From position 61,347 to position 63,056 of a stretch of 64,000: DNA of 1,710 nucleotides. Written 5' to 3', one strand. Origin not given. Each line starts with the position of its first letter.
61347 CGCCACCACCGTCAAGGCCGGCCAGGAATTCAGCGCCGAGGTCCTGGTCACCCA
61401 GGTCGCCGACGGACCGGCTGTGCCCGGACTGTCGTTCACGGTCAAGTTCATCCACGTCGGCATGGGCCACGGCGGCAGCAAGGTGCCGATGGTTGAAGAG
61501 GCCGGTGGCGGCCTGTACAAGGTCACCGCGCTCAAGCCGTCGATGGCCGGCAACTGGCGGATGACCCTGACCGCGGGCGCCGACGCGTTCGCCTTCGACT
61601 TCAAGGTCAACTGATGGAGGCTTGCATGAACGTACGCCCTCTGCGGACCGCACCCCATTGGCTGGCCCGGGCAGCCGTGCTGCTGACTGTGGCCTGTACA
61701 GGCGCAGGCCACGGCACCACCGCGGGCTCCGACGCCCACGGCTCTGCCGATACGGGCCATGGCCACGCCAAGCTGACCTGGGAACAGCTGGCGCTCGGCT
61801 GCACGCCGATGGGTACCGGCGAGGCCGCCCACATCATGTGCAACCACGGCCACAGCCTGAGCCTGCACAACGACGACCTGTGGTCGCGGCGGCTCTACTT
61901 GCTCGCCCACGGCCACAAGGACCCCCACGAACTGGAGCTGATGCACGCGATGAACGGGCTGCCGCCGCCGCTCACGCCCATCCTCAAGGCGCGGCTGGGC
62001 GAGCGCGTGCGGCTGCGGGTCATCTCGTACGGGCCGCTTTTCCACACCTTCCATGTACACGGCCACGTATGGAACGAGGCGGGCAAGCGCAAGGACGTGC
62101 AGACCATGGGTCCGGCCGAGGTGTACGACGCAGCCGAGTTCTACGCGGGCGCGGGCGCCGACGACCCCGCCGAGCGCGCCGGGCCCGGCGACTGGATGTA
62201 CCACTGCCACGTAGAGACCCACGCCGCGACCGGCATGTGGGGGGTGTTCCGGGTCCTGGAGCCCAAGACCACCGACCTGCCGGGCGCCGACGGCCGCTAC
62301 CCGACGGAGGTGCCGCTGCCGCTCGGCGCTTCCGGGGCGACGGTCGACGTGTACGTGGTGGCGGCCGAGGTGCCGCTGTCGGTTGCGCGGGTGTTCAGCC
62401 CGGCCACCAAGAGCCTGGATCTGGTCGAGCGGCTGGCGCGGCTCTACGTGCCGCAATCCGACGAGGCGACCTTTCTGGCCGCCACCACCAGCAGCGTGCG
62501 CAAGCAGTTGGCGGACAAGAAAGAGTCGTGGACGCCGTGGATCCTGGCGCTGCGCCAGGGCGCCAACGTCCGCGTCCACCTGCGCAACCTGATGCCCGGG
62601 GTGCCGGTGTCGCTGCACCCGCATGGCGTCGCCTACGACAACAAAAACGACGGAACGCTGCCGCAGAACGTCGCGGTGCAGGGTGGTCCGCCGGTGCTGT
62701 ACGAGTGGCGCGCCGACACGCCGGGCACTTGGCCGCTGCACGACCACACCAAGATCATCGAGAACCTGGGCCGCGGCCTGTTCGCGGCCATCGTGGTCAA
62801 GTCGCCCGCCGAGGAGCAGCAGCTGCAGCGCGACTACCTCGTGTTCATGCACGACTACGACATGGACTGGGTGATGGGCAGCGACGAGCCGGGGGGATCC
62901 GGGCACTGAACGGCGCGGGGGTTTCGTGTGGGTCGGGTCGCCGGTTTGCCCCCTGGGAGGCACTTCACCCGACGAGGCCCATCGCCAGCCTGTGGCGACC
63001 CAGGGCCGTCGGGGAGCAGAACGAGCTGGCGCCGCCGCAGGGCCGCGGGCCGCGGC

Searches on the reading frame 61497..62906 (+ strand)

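Call 62: search_protein_families(library=pfam, proteins=[window:61497-62906:+], max_evalue=0.00001)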
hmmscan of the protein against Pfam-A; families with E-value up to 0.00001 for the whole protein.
window:61497-62906:+ (470 aa): 2 families
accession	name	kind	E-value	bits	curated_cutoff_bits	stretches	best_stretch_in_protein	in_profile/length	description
PF07731.20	Cu-oxidase_2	-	6.6e-16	58.8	20.4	1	147-254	23-134/137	Multicopper oxidase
PF07732.21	Cu-oxidase_3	-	4.6e-11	43.3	21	1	350-438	29-118/119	Multicopper oxidase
